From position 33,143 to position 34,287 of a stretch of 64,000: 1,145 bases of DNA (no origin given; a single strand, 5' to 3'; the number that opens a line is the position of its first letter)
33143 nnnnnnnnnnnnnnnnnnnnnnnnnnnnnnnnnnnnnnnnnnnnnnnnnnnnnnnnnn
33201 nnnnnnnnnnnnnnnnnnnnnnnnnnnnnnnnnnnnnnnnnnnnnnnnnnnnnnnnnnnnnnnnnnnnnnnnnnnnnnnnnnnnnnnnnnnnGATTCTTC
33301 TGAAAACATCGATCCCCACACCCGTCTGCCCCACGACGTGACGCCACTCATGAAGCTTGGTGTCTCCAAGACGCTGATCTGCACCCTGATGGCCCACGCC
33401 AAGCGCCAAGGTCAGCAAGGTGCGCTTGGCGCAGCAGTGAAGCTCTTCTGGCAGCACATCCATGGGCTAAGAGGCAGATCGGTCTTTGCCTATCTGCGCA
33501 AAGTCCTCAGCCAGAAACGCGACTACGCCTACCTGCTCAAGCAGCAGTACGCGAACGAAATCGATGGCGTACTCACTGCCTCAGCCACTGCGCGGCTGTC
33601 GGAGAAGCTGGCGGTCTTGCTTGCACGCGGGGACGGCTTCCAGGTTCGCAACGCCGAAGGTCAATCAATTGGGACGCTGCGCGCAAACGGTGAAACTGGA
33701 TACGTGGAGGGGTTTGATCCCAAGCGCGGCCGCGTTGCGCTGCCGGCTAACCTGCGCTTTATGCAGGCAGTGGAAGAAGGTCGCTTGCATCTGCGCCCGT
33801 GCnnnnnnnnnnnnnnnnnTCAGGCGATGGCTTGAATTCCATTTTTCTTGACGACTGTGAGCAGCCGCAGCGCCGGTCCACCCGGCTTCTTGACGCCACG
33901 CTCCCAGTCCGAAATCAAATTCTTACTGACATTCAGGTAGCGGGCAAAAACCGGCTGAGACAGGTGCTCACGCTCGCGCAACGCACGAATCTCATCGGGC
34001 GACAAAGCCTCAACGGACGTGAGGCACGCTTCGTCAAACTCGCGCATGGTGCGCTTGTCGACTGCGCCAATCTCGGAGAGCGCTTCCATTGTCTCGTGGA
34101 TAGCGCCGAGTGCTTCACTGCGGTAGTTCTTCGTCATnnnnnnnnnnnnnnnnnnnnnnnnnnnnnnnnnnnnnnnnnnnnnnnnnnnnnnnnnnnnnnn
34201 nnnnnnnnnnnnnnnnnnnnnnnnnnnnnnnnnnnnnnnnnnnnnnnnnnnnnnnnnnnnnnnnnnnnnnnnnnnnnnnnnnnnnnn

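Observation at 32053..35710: Mirror-image pair of rep-like paralogs, each facing its own counter-transcript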

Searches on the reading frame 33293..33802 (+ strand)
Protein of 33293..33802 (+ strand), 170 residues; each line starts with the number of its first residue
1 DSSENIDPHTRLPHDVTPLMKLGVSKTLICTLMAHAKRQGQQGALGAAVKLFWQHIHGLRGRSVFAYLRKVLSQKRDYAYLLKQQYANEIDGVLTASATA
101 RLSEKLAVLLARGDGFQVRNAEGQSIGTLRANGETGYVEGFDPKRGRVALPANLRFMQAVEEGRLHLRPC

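Call 96: predict_structure(alignment_id=A13)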
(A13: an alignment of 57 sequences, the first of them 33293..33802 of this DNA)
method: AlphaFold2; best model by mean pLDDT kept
length: 170 residues; sequences in the alignment: 57
mean_pLDDT: 87.8   pTM: 0.55
mean pLDDT of the five models: 87.8, 85.2, 83.8, 82.5, 82.3
residues with pLDDT >= 90: 102; 70-90: 56; 50-70: 9; < 50: 3
segments of 3 or more residues with pLDDT < 50: 1-3
pLDDT, mean of each block of 10 residues (from residue 1): 66 88 93 92 88 91 94 86 70 77 94 95 94 92 86 93 92
secondary structure, 60 per line:
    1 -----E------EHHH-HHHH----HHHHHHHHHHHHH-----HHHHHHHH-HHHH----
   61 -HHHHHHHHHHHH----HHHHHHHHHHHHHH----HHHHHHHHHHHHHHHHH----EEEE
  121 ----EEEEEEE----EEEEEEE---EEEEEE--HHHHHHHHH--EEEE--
elements in order: H18-21 H26-38 H44-51 H53-56 H62-73 H78-91 H96-112 E117-120 E125-131 E136-142 E146-151 H154-162 E165-168

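Call 100: fold_search(model_id=the predicted structure, library=pdb)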
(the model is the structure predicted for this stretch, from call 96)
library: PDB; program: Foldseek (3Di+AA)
matches with E <= 10: 340; with E <= 0.001: 0
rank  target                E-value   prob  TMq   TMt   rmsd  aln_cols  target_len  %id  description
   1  3udc_A                3.8e-02  0.14  0.16  0.12  18.7       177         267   12  Crystal structure of a membrane protein (released 2012-10-31)
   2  9a7v_A                1.0e-01  0.54  0.21  0.33  12.7        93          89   11  Integrative model of YRBF-GLPD by crosslinking MS and deep learning (released 2024-09-18)
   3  6vxn_A                1.4e-01  0.30  0.29  0.21  11.6       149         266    9  Cryo-EM structure of Arabidopsis thaliana MSL1 A320V (released 2020-08-05)
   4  9h2s_A                1.4e-01  0.08  0.15  0.09  19.6       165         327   16  a YnaI-MscS chimera in a closed conformation purified in DDM with additional lipids showing ligand-filled pore and poc (released 2025-09-24)
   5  3hfo_A                3.0e-01  0.21  0.16  0.29   6.4        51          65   18  Crystal Structure of an Hfq protein from Synechocystis sp. (released 2009-07-14)
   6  7dlu_A                3.0e-01  0.14  0.23  0.17  14.1       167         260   15  Mechanosensitive channel MscS K180R mutant (released 2022-03-02)
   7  9bgt_A                3.9e-01  0.09  0.17  0.20  16.7       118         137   12  Cryo-EM structure of Trypanosoma cruzi MscS C66L in nanodiscs (released 2025-05-07)
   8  7ux1_A                3.9e-01  0.09  0.19  0.06  16.9       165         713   13  EcMscK in an Open Conformation (released 2022-11-23)
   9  3hfo_B                4.2e-01  0.30  0.19  0.37   6.3        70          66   14  Crystal Structure of an Hfq protein from Synechocystis sp. (released 2009-07-14)
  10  2oau_A                5.0e-01  0.08  0.21  0.15  17.6       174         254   15  Mechanosensitive Channel of Small Conductance (MscS) (released 2007-01-09)
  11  6vxm_A                6.1e-01  0.15  0.21  0.15  11.1        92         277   11  Cryo-EM structure of Arabidopsis thaliana MSL1 (released 2020-08-05)
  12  6vyk_A                6.1e-01  0.11  0.25  0.17  15.2       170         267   10  Cryo-EM structure of mechanosensitive channel MscS in PC-18:1 nanodiscs (released 2021-02-10)
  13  7ur7                  6.9e-01  0.15  0.17  0.33   5.9        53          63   21  17_bp_sh3, a small beta-barrel de novo designed protein (released 2023-03-22)
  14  9eie_A                6.9e-01  0.09  0.21  0.21  13.6       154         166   14  Trypanosomatid-specific protein of unknown function (released 2025-02-26)
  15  4age_A                6.9e-01  0.08  0.21  0.16  16.0       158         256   11  MTSSL spin labeled D67C mutant of MscS in the open form (released 2012-08-15)
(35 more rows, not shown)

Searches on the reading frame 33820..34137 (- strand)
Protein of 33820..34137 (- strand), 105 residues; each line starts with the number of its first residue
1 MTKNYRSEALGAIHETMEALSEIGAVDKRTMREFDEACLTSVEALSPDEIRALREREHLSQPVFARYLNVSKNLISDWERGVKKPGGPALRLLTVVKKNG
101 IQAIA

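Call 4: search_protein_families(library=pfam, proteins=[window:33820-34137:-], max_evalue=0.01)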
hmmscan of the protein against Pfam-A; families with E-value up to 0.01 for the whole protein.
window:33820-34137:- (105 aa): 3 families
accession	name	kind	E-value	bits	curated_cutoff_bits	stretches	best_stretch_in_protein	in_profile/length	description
PF01381.28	HTH_3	-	1.9e-07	31.4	23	1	50-92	1-43/55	Helix-turn-helix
PF13560.12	HTH_31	-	6.2e-07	30.1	27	1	49-93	5-50/64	Helix-turn-helix domain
PF15731.11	MqsA_antitoxin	-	0.0046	17.5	30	1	30-98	56-122/131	Antitoxin component of bacterial toxin-antitoxin system, MqsA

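Call 5: search_protein_families(library=ncbifam, proteins=[window:33820-34137:-], max_evalue=0.1)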
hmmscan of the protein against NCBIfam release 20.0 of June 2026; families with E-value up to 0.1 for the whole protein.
window:33820-34137:- (105 aa): 10 families
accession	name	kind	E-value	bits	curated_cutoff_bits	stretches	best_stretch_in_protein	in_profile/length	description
TIGR03830.1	CxxCG_CxxCG_HTH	subfamily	1.5e-09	37.7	61.8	1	27-98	47-118/127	type II TA system antitoxin MqsA family protein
NF007481.0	PRK10072.1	equivalog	7.1e-05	23.2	110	1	30-99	18-87/96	HTH-type transcriptional regulator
TIGR03070.1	couple_hipB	subfamily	8.5e-05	22.4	71.65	1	49-82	6-39/58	type II toxin-antitoxin system Y4mF family antitoxin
NF041265.1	NadS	equivalog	0.00029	21.1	60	1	49-99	34-84/94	NadS family protein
NF007257.0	PRK09706.1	subfamily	0.00062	19.6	101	1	48-96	8-56/135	transcriptional repressor DicA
TIGR00270.2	TIGR00270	equivalog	0.00072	19.4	110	1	30-85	61-115/159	multiprotein bridging factor aMBF1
NF047542.1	telomere_Tap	equivalog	0.00091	18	600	1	46-90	18-62/695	telomere-associated protein Tap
NF041575.1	antitoxPezA_Strep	equivalog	0.00094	19.2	290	1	48-82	4-38/158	type II toxin-antitoxin system antitoxin PezA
NF041951.1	phage_RstR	subfamily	0.0047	17.2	80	1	48-88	5-45/108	RstR family transcriptional repressor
NF040522.1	VC1465_fam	subfamily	0.0049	16.9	70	1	50-96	1-47/111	VC1465 family Xer recombination activation factor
